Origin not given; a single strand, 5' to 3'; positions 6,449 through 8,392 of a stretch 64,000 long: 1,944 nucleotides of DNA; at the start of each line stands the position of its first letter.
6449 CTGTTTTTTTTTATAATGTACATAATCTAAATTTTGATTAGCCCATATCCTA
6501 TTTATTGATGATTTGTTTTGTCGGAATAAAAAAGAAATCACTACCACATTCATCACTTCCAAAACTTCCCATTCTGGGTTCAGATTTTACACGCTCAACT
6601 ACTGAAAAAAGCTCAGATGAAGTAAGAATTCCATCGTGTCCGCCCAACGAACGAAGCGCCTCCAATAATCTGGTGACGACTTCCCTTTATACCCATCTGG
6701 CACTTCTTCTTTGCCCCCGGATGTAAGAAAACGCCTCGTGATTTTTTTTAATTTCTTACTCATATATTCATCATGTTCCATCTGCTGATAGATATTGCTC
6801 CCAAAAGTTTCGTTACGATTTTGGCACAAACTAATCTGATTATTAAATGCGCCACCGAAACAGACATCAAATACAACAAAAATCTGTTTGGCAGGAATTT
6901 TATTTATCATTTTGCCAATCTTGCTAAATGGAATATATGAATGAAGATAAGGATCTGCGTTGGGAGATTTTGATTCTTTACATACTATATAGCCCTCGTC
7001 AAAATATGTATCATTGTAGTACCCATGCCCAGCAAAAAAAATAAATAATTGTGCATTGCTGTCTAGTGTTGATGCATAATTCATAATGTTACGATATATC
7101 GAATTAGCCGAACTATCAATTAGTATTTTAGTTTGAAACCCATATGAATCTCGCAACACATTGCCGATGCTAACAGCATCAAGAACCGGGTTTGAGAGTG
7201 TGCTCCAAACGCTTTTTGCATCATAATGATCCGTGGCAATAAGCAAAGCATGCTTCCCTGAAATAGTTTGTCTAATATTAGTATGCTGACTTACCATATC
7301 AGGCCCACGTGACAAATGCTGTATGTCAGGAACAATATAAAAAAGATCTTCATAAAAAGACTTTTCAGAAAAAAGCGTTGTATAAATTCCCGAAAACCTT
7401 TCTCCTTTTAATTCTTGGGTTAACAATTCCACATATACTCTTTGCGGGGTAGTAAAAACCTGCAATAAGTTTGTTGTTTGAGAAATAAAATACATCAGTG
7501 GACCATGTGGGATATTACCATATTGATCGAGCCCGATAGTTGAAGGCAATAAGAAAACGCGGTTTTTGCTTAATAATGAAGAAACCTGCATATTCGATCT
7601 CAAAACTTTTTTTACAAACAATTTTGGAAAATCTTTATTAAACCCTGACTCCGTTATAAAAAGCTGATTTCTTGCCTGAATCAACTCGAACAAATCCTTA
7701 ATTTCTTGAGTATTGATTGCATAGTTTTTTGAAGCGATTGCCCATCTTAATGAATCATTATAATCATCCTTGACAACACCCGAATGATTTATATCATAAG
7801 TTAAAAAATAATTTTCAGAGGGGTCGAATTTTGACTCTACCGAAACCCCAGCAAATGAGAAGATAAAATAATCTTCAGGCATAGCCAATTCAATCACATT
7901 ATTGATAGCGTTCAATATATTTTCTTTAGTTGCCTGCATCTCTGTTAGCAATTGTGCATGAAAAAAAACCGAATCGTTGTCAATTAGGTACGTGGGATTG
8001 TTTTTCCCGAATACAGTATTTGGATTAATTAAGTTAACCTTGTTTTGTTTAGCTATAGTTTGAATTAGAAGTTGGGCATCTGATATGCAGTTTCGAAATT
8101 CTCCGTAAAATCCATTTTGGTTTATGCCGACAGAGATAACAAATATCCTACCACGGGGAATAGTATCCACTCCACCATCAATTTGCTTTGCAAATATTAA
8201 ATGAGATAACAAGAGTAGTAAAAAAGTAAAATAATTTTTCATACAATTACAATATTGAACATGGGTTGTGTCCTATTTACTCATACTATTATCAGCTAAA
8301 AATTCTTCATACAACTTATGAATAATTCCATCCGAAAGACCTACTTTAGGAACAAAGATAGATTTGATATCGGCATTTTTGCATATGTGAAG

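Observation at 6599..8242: Signal-peptide protein built from a degenerate caspase domain fused to an intact His-Cys caspase domain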

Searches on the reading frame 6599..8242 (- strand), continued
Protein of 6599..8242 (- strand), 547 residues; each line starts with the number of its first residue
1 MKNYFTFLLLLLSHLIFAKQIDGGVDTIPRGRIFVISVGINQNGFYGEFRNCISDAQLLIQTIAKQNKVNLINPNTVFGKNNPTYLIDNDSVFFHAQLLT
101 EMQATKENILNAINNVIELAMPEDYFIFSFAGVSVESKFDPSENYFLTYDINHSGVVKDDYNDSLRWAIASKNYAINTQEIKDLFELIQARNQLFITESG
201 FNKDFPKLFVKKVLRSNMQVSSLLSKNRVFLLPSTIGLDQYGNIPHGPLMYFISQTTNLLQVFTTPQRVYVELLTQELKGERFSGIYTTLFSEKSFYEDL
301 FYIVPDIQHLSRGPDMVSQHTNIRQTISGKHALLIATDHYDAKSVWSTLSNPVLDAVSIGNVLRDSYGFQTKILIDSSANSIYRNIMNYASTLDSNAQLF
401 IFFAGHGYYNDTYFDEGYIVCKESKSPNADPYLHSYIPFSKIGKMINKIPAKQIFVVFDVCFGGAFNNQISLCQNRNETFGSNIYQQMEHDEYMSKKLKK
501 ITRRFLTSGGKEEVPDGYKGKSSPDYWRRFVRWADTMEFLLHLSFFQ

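Call 54: search_protein_families(library=pfam, proteins=[P0002], max_evalue=0.001)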
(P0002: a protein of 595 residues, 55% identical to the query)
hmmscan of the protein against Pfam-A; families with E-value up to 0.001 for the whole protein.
P0002 (595 aa): 1 family
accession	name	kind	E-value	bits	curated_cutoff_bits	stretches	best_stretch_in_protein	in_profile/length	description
PF00656.27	Peptidase_C14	-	6.7e-17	62.4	21.4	1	341-501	2-146/233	Caspase domain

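Call 56: predict_structure(alignment_id=A4)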
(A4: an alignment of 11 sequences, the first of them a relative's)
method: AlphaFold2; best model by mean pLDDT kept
length: 595 residues; sequences in the alignment: 11
mean_pLDDT: 76.6   pTM: 0.52
mean pLDDT of the five models: 76.6, 76.2, 74.3, 73.0, 71.0
residues with pLDDT >= 90: 123; 70-90: 318; 50-70: 89; < 50: 65
segments of 3 or more residues with pLDDT < 50: 14-27, 77-82, 292-294, 316-333, 485-497, 592-595
pLDDT, mean of each block of 10 residues (from residue 1): 66 44 45 92 77 89 89 59 52 82 90 83 90 85 86 86 78 83 84 83 80 74 55 85 76 86 91 90 73 64 83 51 32 56 94 82 91 92 93 88 85 91 77 87 83 85 91 59 45 47 70 86 68 83 82 82 81 78 80 41
secondary structure, 60 per line:
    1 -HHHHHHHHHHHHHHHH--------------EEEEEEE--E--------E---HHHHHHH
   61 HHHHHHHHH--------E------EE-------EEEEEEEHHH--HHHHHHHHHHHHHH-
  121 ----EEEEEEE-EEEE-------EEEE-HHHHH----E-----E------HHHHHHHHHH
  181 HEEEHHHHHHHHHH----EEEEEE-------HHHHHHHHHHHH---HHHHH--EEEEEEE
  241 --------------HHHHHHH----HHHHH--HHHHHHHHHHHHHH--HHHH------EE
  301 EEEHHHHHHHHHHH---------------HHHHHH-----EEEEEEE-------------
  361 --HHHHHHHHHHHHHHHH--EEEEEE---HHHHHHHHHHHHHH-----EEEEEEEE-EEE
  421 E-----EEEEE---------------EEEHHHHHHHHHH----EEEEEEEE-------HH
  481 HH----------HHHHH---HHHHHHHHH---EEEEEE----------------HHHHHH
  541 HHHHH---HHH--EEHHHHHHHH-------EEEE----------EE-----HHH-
elements in order: H2-17 E32-38 H54-69 E94-100 H106-119 E125-131 E133-136 E144-147 H149-153 H171-181 E182-184 H185-194 E199-204 H212-223 H227-231 E234-240 H255-261 H266-270 H273-286 H289-292 E299-303 H304-314 H330-335 E341-347 H363-378 E381-386 H390-403 E409-416 E418-421 E427-431 E447-449 H450-459 E464-471 H479-482 H493-497 H501-509 E513-518 H535-545 H556-563 E571-574

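Call 59: find_encoding_contigs(protein=P0027, flank=2500, max_places=2)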
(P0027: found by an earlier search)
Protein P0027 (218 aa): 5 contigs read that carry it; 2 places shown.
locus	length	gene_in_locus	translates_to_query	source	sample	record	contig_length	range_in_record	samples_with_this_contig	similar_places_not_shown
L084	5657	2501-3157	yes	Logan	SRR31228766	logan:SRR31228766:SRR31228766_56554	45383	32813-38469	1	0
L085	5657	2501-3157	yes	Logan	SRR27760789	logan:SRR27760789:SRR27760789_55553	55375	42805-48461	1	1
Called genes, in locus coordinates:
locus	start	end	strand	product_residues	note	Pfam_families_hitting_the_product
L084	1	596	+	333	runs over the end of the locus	PF18962:Por_Secre_tail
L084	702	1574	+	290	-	-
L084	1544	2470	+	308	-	PF06277:EutA (weak), PF02541:Ppx-GppA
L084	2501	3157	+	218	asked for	-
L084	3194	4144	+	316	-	PF00656:Peptidase_C14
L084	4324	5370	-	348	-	PF18962:Por_Secre_tail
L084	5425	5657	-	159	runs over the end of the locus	-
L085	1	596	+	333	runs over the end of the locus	PF18962:Por_Secre_tail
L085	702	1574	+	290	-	-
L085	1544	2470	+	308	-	PF06277:EutA (weak), PF02541:Ppx-GppA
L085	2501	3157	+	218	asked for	-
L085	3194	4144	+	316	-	PF00656:Peptidase_C14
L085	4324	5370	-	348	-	PF18962:Por_Secre_tail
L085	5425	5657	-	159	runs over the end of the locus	-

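Call 60: fold_search(model_id=the predicted structure, library=pdb)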
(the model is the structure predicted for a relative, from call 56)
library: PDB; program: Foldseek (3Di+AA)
matches with E <= 10: 1087; with E <= 0.001: 261
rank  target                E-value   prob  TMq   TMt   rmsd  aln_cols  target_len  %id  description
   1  4i1p_C                2.1e-10  1.00  0.28  0.43   9.1       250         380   14  Human MALT1 (caspase-IG3) in complex with activity based-probe (released 2014-07-09)
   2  3v4o_A                4.0e-10  1.00  0.29  0.69   6.1       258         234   16  Human MALT1 (caspase domain) in complex with an irreversible peptidic inhibitor (released 2012-03-14)
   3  8v4x_E                4.8e-10  1.00  0.29  0.45   6.0       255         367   16  Structure of MALT1 in complex with an allosteric inhibitor (released 2024-05-01)
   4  8v4x_D                5.1e-10  1.00  0.29  0.45   8.4       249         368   16  Structure of MALT1 in complex with an allosteric inhibitor (released 2024-05-01)
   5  4i1p_A                1.2e-09  1.00  0.29  0.44   6.9       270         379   14  Human MALT1 (caspase-IG3) in complex with activity based-probe (released 2014-07-09)
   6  8v4x_A                1.5e-09  1.00  0.29  0.45   6.0       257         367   16  Structure of MALT1 in complex with an allosteric inhibitor (released 2024-05-01)
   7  3uo8_C                1.6e-09  1.00  0.28  0.45   9.0       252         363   17  Crystal structure of the MALT1 paracaspase (P1 form) (released 2011-12-21)
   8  7pav_B                2.2e-09  1.00  0.27  0.43   9.3       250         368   15  MALT1 in complex with compound 1 (released 2021-11-17)
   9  8v4x_B                2.4e-09  1.00  0.29  0.46   6.9       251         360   16  Structure of MALT1 in complex with an allosteric inhibitor (released 2024-05-01)
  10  7paw_B                2.8e-09  1.00  0.28  0.45   9.1       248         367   16  MALT1 in complex with compound 1 (released 2021-11-17)
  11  8v4x_C                2.8e-09  1.00  0.29  0.46   6.8       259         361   15  Structure of MALT1 in complex with an allosteric inhibitor (released 2024-05-01)
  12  3uo8_B                3.0e-09  1.00  0.27  0.43   7.2       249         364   16  Crystal structure of the MALT1 paracaspase (P1 form) (released 2011-12-21)
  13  6f7i_A                3.4e-09  1.00  0.27  0.43   5.2       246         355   15  human MALT1(329-728) IN COMPLEX WITH MLT-747 (released 2019-01-02)
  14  8v4x_F                5.1e-09  1.00  0.29  0.46   6.6       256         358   16  Structure of MALT1 in complex with an allosteric inhibitor (released 2024-05-01)
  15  7pav_A                7.3e-09  1.00  0.28  0.45   7.8       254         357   15  MALT1 in complex with compound 1 (released 2021-11-17)
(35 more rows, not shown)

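Call 75: search_protein_families(library=pfam, proteins=[L007:4171-7611:+, L016:5206-8460:+, L004:4852-7611:+, P0004, P0007, L005:4342-7617:+], max_evalue=0.01)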
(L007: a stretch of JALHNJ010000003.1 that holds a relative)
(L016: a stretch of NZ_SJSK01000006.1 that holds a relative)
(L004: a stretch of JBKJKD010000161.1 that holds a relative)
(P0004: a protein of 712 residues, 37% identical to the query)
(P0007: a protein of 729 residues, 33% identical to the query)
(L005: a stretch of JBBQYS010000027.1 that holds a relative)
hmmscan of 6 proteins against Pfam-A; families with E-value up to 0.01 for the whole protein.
L007:4171-7611:+ (1146 aa): 1 family
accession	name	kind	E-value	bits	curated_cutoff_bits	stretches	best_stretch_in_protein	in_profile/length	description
PF00656.27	Peptidase_C14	-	3.7e-38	131.9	21.4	2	901-1112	2-205/233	Caspase domain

L016:5206-8460:+ (1084 aa): 1 family
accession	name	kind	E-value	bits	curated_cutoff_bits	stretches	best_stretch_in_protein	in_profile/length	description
PF12770.12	CHAT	-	0.0072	16.2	24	0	810-928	66-178/289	CHAT domain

L004:4852-7611:+ (919 aa): 1 family
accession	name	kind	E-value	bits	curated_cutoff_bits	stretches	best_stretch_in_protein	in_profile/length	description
PF00656.27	Peptidase_C14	-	3.1e-39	135.5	21.4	2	674-882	2-199/233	Caspase domain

P0004 (712 aa): 1 family
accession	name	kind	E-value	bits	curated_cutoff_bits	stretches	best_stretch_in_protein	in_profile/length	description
PF00656.27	Peptidase_C14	-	2.1e-22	80.4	21.4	1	466-670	1-196/233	Caspase domain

P0007 (729 aa): 1 family
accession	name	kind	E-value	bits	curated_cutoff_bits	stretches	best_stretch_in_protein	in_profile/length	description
PF00656.27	Peptidase_C14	-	1.9e-26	93.6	21.4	1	475-682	1-199/233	Caspase domain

L005:4342-7617:+ (1091 aa): 2 families
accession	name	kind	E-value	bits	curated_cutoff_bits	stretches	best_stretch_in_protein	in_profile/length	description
PF00656.27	Peptidase_C14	-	9.5e-28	97.9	21.4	2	845-1050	1-195/233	Caspase domain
PF07661.19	MORN_2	-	0.0014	19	29.6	0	179-199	1-21/22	MORN repeat variant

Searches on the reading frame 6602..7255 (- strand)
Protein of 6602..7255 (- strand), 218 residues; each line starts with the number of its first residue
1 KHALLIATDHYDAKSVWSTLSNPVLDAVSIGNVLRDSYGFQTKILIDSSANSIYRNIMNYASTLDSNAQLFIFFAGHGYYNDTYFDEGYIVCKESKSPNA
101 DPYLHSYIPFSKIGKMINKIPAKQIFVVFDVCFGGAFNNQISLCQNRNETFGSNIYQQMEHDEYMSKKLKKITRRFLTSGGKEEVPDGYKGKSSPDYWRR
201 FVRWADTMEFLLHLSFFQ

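Call 76: search_protein_families(library=pfam, proteins=[window:6602-7255:-], max_evalue=0.01)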
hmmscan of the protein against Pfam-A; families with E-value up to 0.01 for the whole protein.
seq(218 aa): 1 family
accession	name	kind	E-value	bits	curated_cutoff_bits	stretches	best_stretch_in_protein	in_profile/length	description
PF00656.27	Peptidase_C14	-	6.7e-14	52.6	21.4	1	1-149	2-144/233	Caspase domain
